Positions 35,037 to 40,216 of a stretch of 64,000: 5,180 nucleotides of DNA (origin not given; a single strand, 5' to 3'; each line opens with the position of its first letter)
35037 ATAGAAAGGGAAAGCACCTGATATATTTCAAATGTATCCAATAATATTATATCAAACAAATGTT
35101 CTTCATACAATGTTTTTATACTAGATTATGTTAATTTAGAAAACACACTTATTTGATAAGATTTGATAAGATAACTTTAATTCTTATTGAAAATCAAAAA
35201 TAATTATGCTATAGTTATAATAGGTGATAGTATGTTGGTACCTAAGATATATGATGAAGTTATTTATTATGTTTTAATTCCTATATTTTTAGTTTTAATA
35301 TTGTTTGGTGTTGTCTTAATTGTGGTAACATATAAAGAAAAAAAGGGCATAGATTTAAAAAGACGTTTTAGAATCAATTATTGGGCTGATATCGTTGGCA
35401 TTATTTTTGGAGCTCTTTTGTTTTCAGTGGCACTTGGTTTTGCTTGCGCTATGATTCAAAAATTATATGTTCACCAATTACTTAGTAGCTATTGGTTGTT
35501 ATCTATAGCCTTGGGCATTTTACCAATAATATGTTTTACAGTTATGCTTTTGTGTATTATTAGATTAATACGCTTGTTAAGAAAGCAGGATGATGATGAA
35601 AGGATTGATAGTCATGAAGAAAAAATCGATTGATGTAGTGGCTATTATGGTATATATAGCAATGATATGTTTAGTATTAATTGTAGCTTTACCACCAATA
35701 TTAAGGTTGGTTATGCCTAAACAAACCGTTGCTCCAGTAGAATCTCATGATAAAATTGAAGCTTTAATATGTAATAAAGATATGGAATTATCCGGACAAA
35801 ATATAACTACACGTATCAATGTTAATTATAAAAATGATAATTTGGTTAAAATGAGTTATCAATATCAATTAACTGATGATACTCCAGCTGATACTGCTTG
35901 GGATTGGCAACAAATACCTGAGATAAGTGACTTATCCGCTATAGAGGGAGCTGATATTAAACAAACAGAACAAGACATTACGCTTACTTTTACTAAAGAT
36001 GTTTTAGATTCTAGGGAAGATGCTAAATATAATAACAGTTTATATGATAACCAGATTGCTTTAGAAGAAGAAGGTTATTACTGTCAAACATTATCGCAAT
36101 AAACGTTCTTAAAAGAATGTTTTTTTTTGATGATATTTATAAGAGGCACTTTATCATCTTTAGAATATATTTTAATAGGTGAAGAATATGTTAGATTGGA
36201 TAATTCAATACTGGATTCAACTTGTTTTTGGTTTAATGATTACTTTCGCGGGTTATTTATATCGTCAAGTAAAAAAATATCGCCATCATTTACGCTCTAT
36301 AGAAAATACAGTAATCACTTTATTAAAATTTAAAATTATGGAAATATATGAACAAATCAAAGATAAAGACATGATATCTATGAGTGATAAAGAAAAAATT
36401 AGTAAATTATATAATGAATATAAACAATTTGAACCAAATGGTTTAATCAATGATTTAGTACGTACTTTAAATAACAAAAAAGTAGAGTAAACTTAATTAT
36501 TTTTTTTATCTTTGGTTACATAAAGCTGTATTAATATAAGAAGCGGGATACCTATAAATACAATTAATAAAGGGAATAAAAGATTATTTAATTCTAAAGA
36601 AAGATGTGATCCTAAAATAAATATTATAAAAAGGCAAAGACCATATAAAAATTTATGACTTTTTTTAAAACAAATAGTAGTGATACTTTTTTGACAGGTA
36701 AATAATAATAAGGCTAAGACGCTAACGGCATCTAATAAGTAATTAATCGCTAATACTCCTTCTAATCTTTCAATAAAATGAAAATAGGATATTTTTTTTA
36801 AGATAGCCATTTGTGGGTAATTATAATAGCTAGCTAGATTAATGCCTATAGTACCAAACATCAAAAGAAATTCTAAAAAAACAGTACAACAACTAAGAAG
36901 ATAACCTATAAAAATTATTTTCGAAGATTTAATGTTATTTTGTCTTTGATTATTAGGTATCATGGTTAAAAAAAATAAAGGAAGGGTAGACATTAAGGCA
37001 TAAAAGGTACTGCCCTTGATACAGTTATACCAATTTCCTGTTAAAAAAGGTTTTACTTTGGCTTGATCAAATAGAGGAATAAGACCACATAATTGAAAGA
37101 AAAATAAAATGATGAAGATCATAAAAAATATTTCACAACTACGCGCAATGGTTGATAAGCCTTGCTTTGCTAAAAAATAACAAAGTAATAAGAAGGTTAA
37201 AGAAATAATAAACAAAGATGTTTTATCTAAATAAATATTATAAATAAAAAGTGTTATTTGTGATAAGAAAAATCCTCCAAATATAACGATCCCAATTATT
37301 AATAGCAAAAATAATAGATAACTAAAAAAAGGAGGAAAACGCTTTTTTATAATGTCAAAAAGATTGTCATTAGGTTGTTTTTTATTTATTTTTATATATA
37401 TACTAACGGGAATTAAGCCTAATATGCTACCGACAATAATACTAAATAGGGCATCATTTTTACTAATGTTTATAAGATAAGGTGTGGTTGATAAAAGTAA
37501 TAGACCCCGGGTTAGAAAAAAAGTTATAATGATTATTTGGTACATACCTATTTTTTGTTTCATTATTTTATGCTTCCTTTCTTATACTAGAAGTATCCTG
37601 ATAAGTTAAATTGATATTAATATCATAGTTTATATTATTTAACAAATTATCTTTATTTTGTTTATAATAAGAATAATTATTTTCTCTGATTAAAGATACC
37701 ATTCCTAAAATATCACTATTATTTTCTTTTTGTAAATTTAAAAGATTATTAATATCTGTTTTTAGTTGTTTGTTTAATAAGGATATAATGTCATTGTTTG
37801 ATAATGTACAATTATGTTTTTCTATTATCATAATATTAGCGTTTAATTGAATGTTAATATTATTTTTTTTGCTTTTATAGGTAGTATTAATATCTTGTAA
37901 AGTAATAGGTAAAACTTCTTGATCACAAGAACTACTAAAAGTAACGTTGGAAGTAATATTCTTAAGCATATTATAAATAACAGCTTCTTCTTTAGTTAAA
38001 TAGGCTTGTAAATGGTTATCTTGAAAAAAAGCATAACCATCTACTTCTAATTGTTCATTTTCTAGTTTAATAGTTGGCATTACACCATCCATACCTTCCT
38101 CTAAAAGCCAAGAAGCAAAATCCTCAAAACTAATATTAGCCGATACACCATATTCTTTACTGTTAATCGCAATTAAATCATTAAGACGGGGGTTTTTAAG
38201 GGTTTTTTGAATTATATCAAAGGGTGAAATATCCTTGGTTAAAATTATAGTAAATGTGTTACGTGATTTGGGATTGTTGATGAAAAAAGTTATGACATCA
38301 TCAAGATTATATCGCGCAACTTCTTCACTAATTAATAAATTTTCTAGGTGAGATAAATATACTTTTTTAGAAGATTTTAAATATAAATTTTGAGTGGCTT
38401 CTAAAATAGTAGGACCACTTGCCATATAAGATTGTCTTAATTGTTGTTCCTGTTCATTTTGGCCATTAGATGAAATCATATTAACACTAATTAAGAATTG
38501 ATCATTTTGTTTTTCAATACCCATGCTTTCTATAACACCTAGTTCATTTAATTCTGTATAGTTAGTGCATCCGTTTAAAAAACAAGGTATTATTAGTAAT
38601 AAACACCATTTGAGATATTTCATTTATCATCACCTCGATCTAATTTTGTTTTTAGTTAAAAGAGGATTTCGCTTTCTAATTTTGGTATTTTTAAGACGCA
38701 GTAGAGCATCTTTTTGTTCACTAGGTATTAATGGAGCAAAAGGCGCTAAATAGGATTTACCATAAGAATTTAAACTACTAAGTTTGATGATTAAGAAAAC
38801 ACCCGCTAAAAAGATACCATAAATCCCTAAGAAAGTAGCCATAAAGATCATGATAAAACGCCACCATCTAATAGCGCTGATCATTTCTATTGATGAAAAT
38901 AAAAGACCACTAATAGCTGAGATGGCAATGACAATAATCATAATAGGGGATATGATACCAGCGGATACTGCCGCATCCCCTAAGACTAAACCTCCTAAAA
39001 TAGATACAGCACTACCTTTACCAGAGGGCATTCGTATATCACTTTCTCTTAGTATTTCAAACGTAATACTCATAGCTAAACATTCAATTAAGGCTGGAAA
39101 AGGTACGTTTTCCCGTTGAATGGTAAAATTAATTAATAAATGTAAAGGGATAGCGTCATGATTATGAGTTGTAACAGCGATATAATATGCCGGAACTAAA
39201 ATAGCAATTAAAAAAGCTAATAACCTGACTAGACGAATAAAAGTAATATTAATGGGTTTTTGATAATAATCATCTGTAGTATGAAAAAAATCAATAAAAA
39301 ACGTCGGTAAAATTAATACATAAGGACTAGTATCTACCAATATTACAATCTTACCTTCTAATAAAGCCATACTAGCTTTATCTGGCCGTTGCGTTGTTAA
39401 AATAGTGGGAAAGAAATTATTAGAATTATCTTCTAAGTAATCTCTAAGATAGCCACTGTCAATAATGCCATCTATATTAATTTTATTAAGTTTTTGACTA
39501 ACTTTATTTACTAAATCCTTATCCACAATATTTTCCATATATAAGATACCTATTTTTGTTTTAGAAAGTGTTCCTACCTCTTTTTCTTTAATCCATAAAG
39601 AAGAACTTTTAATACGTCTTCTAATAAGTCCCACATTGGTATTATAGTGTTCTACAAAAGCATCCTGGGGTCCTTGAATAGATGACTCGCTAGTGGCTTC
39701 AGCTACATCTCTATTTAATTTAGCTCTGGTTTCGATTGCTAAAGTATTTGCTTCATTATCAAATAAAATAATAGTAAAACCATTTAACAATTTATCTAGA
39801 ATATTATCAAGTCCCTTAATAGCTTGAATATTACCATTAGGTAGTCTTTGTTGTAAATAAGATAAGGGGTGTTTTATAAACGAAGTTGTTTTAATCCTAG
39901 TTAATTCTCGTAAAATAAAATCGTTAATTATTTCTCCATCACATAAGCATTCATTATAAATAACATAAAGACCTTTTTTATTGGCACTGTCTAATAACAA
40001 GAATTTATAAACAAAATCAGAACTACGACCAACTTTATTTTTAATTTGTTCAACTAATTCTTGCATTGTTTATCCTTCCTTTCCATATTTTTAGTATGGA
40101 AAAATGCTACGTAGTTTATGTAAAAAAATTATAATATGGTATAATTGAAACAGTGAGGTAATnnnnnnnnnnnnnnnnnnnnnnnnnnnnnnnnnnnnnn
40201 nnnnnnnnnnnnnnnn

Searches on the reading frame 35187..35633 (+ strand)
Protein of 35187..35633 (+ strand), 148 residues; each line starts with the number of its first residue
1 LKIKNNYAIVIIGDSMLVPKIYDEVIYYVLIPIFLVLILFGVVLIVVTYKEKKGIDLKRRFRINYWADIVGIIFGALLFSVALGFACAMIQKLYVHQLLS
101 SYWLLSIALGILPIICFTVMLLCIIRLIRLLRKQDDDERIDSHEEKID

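Call 23: search_protein_families(library=pfam, proteins=[window:35187-35633:+], max_evalue=0.001)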
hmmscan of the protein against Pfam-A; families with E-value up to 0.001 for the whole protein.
window:35187-35633:+ (148 aa): 2 families
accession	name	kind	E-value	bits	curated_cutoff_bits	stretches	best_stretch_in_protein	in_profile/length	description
PF07332.16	Phage_holin_3_6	-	0.00047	20.6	28.4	0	72-134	40-97/116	Putative Actinobacterial Holin-X, holin superfamily III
PF01040.23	UbiA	-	0.00047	20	34.2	0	28-121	85-159/250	UbiA prenyltransferase family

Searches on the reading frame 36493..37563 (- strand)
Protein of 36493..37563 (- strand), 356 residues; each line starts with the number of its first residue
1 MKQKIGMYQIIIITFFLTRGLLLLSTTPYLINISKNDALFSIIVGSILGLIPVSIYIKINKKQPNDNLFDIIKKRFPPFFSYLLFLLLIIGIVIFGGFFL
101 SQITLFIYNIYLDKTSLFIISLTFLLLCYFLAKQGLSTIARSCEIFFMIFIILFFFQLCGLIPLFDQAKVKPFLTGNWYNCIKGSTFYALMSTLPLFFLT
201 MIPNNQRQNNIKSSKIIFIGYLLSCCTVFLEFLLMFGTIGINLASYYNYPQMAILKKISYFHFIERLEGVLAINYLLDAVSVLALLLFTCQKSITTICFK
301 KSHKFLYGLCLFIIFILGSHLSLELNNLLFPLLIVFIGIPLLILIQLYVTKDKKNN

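Call 22: search_protein_families(library=pfam, proteins=[window:36493-37563:-], max_evalue=0.001)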
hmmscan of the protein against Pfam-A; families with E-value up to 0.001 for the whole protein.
window:36493-37563:- (356 aa): 1 family
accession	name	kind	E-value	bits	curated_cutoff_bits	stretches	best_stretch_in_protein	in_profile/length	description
PF03845.19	Spore_permease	-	9e-24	84.3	23.4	1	6-316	3-311/321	Spore germination protein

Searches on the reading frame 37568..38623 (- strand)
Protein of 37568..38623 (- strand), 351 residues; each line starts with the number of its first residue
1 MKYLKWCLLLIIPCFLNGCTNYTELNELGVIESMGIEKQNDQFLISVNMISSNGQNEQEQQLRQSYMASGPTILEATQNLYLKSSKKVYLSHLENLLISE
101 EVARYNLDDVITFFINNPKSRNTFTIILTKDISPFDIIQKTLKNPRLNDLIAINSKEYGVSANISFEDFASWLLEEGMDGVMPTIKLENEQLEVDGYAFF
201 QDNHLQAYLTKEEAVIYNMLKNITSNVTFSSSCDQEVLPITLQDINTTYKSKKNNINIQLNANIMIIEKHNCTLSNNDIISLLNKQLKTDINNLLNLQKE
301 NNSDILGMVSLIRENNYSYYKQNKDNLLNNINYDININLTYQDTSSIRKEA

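Call 22: search_protein_families(library=pfam, proteins=[window:37568-38623:-], max_evalue=0.001)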
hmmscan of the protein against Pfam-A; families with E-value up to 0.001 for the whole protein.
window:37568-38623:- (351 aa): 2 families
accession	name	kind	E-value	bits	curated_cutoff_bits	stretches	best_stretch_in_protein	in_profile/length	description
PF25198.1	Spore_GerAC_N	-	5.4e-29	101.7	27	1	21-187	1-176/176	Spore germination protein N-terminal domain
PF05504.16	Spore_GerAC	-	3e-16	60.5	23.6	1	195-340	1-162/167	Spore germination B3/ GerAC like, C-terminal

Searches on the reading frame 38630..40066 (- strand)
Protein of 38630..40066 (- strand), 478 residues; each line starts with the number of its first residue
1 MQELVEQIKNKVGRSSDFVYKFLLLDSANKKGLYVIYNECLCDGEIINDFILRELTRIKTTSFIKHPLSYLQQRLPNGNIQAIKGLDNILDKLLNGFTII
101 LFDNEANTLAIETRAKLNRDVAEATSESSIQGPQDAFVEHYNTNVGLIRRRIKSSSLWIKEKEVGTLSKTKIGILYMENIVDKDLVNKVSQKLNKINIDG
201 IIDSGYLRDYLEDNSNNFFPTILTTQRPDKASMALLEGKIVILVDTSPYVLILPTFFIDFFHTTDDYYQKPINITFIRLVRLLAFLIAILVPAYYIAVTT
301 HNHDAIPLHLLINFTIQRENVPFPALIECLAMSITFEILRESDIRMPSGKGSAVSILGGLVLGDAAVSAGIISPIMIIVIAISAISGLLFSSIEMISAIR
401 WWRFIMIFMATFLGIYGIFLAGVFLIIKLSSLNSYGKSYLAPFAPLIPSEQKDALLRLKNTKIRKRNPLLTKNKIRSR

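Call 22: search_protein_families(library=pfam, proteins=[window:38630-40066:-], max_evalue=0.001)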
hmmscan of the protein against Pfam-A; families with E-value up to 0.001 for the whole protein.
window:38630-40066:- (478 aa): 1 family
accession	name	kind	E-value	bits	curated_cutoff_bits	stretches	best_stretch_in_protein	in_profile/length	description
PF03323.18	GerA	-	9.7e-158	525.9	27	1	7-467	2-464/466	Bacillus/Clostridium GerA spore germination protein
